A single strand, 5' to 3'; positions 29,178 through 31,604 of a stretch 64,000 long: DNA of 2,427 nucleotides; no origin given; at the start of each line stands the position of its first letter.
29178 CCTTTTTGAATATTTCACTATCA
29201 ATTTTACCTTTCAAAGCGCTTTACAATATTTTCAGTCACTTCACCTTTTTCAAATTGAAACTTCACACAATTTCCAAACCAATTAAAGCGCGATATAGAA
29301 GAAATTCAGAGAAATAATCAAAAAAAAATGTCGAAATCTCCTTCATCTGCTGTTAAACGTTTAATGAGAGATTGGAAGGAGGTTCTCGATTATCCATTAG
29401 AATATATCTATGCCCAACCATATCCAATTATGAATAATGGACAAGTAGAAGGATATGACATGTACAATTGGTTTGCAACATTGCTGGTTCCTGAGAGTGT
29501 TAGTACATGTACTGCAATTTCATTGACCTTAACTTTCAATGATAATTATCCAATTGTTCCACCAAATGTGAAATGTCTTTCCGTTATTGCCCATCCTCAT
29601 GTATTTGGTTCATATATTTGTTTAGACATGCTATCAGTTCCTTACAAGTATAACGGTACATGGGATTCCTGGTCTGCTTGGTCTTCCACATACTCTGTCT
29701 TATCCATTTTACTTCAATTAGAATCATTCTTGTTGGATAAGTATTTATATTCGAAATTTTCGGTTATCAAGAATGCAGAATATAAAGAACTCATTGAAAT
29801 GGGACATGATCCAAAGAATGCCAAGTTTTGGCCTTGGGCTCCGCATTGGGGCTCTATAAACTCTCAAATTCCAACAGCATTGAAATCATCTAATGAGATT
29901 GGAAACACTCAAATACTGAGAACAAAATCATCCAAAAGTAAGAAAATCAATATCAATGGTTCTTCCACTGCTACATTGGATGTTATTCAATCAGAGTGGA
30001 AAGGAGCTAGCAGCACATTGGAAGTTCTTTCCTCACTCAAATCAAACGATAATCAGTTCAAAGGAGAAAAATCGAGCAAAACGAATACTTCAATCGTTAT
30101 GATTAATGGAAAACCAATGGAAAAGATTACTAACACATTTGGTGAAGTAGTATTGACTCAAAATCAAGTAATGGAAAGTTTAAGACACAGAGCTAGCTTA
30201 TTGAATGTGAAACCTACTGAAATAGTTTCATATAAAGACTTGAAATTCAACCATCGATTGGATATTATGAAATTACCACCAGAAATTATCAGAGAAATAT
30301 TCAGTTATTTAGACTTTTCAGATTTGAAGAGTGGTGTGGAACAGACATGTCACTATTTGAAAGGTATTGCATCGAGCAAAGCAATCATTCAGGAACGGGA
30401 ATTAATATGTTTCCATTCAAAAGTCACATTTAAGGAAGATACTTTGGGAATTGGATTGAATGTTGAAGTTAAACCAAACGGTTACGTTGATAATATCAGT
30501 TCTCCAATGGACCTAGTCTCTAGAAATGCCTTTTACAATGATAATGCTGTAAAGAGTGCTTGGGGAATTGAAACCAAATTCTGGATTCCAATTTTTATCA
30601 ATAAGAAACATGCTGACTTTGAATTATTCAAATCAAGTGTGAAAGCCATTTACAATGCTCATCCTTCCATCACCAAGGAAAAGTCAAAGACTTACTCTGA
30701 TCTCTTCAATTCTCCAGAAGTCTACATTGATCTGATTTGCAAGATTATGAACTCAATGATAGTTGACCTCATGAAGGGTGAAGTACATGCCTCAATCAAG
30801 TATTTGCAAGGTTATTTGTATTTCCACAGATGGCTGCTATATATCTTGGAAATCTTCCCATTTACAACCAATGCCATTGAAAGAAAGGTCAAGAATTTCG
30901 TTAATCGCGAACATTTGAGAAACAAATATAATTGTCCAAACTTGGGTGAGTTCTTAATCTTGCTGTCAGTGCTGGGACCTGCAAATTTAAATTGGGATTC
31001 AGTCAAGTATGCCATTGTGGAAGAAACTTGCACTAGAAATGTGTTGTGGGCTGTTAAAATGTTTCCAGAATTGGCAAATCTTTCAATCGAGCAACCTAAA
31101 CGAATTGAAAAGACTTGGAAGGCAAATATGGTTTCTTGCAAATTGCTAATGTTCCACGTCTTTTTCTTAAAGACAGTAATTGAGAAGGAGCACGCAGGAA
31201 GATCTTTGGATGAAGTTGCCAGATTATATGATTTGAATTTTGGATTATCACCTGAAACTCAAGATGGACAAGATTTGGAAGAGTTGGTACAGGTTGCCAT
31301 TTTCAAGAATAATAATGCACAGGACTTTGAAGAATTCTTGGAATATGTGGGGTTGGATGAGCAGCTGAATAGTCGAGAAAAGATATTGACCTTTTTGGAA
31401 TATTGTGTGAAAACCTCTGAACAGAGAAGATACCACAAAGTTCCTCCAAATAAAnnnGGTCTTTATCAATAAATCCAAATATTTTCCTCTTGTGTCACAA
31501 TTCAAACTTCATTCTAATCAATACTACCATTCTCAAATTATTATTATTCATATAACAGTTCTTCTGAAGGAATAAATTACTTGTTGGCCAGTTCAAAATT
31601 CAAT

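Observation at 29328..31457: Single ORF fusing a catalytic-looking UBC (E2) domain to an F-box region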

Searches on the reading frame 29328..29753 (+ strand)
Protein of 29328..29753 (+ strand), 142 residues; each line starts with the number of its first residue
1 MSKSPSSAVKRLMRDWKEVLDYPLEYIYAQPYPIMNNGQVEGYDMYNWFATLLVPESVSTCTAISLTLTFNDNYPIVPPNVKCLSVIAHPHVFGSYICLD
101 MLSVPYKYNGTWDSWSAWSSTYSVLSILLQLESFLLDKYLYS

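Call 40: search_solved_structures(query=A3, max_evalue=0.001, show_alignments=2)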
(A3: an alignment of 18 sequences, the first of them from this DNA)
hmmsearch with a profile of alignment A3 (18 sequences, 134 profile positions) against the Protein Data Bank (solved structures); distinct sequences matched with E-value up to 0.001: 314 (the best 60 are shown).
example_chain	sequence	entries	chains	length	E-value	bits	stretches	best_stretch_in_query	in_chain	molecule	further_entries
6cyo_A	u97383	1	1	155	5.3e-29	104.2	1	4-128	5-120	Ubiquitin-conjugating enzyme E2 A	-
6cyr_A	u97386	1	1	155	5.4e-29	104.2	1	4-128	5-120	Ubiquitin-conjugating enzyme E2 A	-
8iej_R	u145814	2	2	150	7.5e-29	103.7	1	6-128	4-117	Ubiquitin-conjugating enzyme E2 A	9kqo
1jas_A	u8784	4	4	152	8e-29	103.6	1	6-128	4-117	UBIQUITIN-CONJUGATING ENZYME E2-17 KDA | UBIQUITIN-CONJUGATING ENZYME E2 B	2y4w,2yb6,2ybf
1z3d_A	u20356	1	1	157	4.1e-28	101.3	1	6-128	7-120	Ubiquitin-conjugating enzyme E2 1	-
1q34_A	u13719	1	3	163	6.6e-28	100.6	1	7-128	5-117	Ubiquitin-conjugating enzyme E2-21.5 kDa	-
7uv8_A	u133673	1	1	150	2.1e-27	99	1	6-128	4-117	Ubiquitin-conjugating enzyme E2 2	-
7w75_A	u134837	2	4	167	2.3e-27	98.9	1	4-128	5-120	Ubiquitin-conjugating enzyme E2 2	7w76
2aak_A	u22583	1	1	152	3.2e-27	98.4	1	6-128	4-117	UBIQUITIN CONJUGATING ENZYME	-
1ayz_A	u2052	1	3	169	3.3e-27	98.4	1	6-128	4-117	UBIQUITIN-CONJUGATING ENZYME RAD6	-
8ieg_R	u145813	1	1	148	3.4e-27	98.4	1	7-128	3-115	Ubiquitin-conjugating enzyme E2 2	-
7mex_B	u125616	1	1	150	3.5e-27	98.3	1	7-128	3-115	Ubiquitin-conjugating enzyme E2 2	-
7mey_B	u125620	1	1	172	3.5e-27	98.3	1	6-128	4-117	Ubiquitin-conjugating enzyme E2 2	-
5v0r_A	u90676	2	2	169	9.9e-27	96.8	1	2-127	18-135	Ubiquitin-conjugating enzyme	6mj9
8btl_C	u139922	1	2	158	1.2e-26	96.6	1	4-128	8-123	Ubiquitin conjugating enzyme E2 A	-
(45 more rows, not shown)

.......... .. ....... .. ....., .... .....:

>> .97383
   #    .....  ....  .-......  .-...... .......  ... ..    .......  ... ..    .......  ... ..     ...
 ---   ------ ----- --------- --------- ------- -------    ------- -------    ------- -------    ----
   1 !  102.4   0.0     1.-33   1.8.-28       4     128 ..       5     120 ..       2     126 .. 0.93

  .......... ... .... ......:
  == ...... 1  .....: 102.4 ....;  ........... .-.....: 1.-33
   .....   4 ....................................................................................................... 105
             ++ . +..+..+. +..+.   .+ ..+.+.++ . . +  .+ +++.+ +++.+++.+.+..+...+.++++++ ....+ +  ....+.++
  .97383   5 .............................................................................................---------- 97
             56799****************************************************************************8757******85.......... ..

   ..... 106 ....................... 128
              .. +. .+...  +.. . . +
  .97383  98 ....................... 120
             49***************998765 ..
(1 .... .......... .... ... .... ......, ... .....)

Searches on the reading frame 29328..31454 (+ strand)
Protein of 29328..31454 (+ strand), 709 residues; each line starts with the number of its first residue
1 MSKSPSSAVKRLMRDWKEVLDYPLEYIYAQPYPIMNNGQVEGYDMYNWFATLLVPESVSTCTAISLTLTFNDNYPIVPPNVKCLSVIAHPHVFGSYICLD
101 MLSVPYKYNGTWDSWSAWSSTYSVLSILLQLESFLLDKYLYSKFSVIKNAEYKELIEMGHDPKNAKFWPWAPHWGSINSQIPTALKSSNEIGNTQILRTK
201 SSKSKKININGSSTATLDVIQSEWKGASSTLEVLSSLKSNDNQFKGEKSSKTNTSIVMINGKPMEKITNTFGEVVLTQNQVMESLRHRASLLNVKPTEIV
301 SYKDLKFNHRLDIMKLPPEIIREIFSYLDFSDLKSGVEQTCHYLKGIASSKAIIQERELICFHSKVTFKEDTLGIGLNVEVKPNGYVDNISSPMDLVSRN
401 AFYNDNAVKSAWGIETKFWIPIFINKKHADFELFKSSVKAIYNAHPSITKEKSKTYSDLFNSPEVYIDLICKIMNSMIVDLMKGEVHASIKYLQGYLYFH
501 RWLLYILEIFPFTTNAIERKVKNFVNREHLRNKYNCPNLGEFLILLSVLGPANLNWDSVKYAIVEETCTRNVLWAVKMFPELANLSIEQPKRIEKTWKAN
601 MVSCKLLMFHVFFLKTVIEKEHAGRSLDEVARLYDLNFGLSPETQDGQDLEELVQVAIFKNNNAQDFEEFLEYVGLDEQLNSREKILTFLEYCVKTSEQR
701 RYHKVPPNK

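Call 3: search_protein_families(library=pfam, proteins=[window:29328-31454:+], max_evalue=1)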
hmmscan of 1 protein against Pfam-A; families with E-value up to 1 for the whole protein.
window:29328-31454:+ (709 aa): 4 families
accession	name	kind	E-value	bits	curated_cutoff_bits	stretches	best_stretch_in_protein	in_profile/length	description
PF00179.31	UQ_con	-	1.2e-13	51.3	27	1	31-139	13-112/140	Ubiquitin-conjugating enzyme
PF12937.12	F-box-like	-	3.8e-07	30.2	24.3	1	315-350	3-37/47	F-box-like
PF00646.38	F-box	-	0.00084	19.6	20.5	1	314-333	2-21/43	F-box domain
PF09372.15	PRANC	-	0.34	11.7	25.8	1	299-335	58-94/97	PRANC domain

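Call 4: search_solved_structures(query=window:29328-31454:+, max_evalue=1, show_alignments=3)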
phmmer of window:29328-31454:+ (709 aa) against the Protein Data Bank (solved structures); distinct sequences matched with E-value up to 1: 214 (the best 60 are shown).
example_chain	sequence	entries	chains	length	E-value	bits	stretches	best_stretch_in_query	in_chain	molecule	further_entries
5v0r_A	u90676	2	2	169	1.3e-07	33.5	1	5-107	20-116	Ubiquitin-conjugating enzyme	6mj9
3fsh_A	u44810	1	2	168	1.4e-07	33.3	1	6-137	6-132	Ubiquitin-conjugating enzyme E2 G2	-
2kly_A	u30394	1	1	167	1.7e-07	33.1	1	6-137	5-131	Ubiquitin-conjugating enzyme E2 G2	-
1jas_A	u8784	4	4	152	1.7e-07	33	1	8-135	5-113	UBIQUITIN-CONJUGATING ENZYME E2-17 KDA | UBIQUITIN-CONJUGATING ENZYME E2 B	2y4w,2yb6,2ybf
2cyx_A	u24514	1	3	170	1.8e-07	33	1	7-137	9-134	Ubiquitin-conjugating enzyme E2 G2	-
4lad_A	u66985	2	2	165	1.9e-07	32.9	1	7-137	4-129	Ubiquitin-conjugating enzyme E2 G2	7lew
2lxp_A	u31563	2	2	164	2.1e-07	32.8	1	7-137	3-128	Ubiquitin-conjugating enzyme E2 G2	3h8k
6cyo_A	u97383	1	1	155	2.5e-07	32.6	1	7-135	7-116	Ubiquitin-conjugating enzyme E2 A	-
6cyr_A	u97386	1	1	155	2.5e-07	32.5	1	7-135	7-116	Ubiquitin-conjugating enzyme E2 A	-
8iej_R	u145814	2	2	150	2.9e-07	32.3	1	8-135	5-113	Ubiquitin-conjugating enzyme E2 A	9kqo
7uv8_A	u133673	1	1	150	8.8e-07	30.7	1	8-136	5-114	Ubiquitin-conjugating enzyme E2 2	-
5knl_C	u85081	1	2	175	9.3e-07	30.6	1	20-137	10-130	Ubiquitin-conjugating enzyme E2 15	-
1z3d_A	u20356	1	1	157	9.9e-07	30.6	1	9-135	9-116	Ubiquitin-conjugating enzyme E2 1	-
7w75_A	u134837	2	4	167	1.1e-06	30.4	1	7-135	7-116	Ubiquitin-conjugating enzyme E2 2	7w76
8ieg_R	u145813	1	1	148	1.2e-06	30.3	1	8-136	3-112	Ubiquitin-conjugating enzyme E2 2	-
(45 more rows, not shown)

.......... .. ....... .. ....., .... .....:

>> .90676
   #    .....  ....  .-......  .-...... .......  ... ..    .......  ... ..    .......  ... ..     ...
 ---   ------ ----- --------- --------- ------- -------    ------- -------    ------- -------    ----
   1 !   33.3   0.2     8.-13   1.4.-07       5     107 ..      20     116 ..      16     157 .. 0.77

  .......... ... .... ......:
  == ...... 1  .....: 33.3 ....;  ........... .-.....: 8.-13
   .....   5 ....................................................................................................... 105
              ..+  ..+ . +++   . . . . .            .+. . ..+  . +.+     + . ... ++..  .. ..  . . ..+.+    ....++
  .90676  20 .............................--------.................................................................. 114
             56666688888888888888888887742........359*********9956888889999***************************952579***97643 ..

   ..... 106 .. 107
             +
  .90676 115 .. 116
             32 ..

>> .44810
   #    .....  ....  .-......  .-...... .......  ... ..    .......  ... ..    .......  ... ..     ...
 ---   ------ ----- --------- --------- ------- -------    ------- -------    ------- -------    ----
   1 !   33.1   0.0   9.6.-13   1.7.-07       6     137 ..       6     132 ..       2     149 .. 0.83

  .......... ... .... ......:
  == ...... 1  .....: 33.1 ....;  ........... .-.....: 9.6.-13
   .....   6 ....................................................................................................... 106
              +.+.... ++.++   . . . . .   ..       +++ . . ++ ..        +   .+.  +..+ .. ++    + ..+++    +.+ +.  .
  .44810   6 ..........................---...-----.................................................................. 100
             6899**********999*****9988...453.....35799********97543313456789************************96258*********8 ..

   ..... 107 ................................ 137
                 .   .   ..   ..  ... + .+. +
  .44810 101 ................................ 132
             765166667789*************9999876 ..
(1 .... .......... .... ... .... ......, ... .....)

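Call 5: find_homologous_proteins(query=window:29328-31454:+)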
Query window:29328-31454:+ (709 aa): 24 proteins with E <= 0.001 among 6317 candidates.
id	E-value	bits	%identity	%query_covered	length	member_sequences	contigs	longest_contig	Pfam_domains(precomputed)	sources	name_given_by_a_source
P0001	0.0e+0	1623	100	100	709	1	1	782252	PF00179.32,PF12937.13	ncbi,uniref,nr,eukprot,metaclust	ncbi:hypothetical protein NAEGRDRAFT_65426 [Naegleria gruberi]|uniref:Ubiquitin-conjugating enzyme f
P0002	3.2e-146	507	46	55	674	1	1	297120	PF00646.39,PF00179.32,PF12937.13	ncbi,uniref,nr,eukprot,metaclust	ncbi:hypothetical protein NAEGRDRAFT_59412 [Naegleria gruberi]|uniref:Ubiquitin-conjugating enzyme f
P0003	9.5e-143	495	46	55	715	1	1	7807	PF00179.32,PF12937.13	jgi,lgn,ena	-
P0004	6.9e-102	360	48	50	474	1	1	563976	PF00646.39,PF12937.13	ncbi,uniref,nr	ncbi:hypothetical protein FDP41_009268 [Naegleria fowleri]|uniref:F-box domain-containing protein n=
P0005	1.5e-81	293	36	51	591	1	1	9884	PF00179.32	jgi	jgi:hypothetical protein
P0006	2.3e-77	279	34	55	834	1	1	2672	PF00179.32,PF12937.13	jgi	-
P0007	2.3e-68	249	33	55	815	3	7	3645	PF00179.32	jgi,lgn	jgi:ubiquitin-protein ligase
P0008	5.0e-67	245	33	51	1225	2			PF13768.13,PF00092.35,PF13519.13,PF00179.32,PF12937.13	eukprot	eukprot:TRINITY_DN698_c1_g3_i2.p1 TRINITY_DN698_c1_g3~~TRINITY_DN698_c1_g3_i2.p1 ORF type:complete l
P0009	8.5e-67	244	34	55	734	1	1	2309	PF00179.32,PF12937.13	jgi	-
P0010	9.6e-64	234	33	56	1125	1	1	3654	PF00646.39,PF00179.32,PF12937.13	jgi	-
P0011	1.2e-58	217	30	49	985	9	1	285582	PF00179.32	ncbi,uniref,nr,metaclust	ncbi:Ubiquitinconjugating enzyme subfamily protein [Acanthamoeba castellanii str. Neff]|uniref:Ubiqu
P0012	1.2e-56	211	32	49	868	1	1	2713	PF00179.32,PF12937.13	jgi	-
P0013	2.5e-51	193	29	55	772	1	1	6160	PF00646.39,PF00622.37,PF00179.32,PF12937.13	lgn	-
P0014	3.1e-51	193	27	99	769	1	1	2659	PF00179.32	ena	-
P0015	7.2e-49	185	30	43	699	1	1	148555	PF00179.32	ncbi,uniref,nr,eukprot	ncbi:hypothetical protein KFL_001990055 [Klebsormidium nitens]|uniref:Ubiquitin-conjugating enzyme f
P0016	1.4e-47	181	25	50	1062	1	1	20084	PF00575.30,PF00179.32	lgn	-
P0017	4.4e-47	179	29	33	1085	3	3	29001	PF00575.30,PF00179.32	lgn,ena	-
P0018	3.7e-42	163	26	99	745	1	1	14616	PF00622.37,PF00179.32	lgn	-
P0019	3.3e-35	140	26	37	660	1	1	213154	PF00179.32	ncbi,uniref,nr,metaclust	ncbi:Ubiquitinconjugating enzyme subfamily protein [Acanthamoeba castellanii str. Neff]|uniref:Ubiqu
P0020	7.5e-34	135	28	36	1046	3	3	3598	PF00179.32,PF02342.24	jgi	-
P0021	2.2e-31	127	25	43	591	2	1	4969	PF00179.32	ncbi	-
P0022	7.1e-28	115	26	49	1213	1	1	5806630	PF00179.32,PF02342.24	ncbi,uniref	ncbi:hypothetical protein WJX74_010075 [Apatococcus lobatus]|uniref:UBC core domain-containing prote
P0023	6.8e-25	106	36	18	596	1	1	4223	PF00179.32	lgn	-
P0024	3.0e-22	97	38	19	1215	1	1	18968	PF13768.13,PF00646.39,PF00092.35,PF13519.13,PF00179.32,PF12937.13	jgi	jgi:ubiquitin-protein ligase/uncharacterized protein YegL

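Call 18: predict_structure(alignment_id=A1)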
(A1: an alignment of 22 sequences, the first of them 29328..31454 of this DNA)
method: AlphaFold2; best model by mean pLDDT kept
length: 709 residues; sequences in the alignment: 22
mean_pLDDT: 75.6   pTM: 0.74
mean pLDDT of the five models: 75.6, 74.6, 73.8, 72.5, 72.4
residues with pLDDT >= 90: 284; 70-90: 220; 50-70: 72; < 50: 133
segments of 3 or more residues with pLDDT < 50: 100-108, 178-278, 296-309
pLDDT, mean of each block of 10 residues (from residue 1): 80 93 88 87 93 68 84 89 78 65 48 66 90 75 52 69 77 64 38 26 28 26 25 28 26 26 30 38 56 47 46 81 85 85 85 85 91 96 88 93 89 88 95 95 84 64 92 93 76 91 96 94 94 91 92 88 96 95 85 95 94 91 89 91 78 86 93 95 94 95 74
secondary structure, 60 per line:
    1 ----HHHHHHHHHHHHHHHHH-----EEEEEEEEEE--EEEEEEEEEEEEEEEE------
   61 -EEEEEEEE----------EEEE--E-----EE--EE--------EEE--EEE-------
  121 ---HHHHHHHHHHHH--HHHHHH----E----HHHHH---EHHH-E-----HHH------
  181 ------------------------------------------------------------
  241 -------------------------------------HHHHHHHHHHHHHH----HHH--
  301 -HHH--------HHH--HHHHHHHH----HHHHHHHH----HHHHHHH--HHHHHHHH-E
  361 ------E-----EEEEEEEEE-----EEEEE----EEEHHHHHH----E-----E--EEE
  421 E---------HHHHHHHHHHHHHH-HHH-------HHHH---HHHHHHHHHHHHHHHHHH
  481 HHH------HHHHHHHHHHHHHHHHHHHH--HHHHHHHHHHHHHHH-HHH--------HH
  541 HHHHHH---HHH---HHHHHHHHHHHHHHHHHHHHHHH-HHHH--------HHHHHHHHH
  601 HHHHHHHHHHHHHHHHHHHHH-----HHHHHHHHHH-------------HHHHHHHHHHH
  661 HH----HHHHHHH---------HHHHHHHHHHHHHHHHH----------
elements in order (helices of 4 or more, strands of 3 or more residues): H5-21 E27-36 E39-54 E62-69 E80-83 E106-108 E111-113 H124-135 H138-143 H153-157 H278-291 H318-325 H330-337 H342-348 H351-358 E373-381 E387-391 E396-398 H399-404 E418-421 H431-444 H456-459 H463-483 H490-509 H512-526 H539-546 H556-578 H580-583 H592-621 H627-636 H650-662 H667-673 H683-699

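Call 44: search_protein_families(library=pfam, proteins=[P0011, P0015, P0022], max_evalue=0.01)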
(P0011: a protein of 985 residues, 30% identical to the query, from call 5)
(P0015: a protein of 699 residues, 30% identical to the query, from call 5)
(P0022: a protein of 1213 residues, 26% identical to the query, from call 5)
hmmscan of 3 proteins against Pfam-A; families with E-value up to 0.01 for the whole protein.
P0011 (985 aa): 1 family
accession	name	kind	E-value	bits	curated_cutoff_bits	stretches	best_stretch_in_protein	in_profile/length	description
PF00179.31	UQ_con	-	3.2e-18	66.1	27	1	48-170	1-112/140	Ubiquitin-conjugating enzyme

P0015 (699 aa): 1 family
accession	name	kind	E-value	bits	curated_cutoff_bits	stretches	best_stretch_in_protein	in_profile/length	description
PF00179.31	UQ_con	-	1.1e-23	83.8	27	1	41-156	10-116/140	Ubiquitin-conjugating enzyme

P0022 (1213 aa): 2 families
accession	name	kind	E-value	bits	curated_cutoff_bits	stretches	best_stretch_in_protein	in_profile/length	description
PF00179.31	UQ_con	-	8.3e-11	42.1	27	1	10-130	1-110/140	Ubiquitin-conjugating enzyme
PF02342.23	TerD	-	6.4e-10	39.2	25.3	1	1036-1191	17-174/187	TerD domain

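Call 54: find_encoding_contigs(protein=P0004, flank=3000, max_places=2)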
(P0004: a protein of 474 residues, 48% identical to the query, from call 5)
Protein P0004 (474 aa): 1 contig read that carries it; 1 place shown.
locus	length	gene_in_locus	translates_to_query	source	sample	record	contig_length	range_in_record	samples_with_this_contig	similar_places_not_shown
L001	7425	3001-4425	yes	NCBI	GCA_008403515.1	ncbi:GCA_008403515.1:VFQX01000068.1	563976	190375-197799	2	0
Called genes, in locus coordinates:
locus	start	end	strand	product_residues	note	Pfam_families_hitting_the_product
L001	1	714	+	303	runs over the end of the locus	-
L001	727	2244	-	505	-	PF04139:Rad9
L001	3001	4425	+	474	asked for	PF00646:F-box (weak), PF12937:F-box-like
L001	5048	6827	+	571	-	PF04577:Glyco_transf_61 (weak)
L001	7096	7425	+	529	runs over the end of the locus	PF01490:Aa_trans (weak), PF03222:Trp_Tyr_perm (faint), PF01490:Aa_trans (weak)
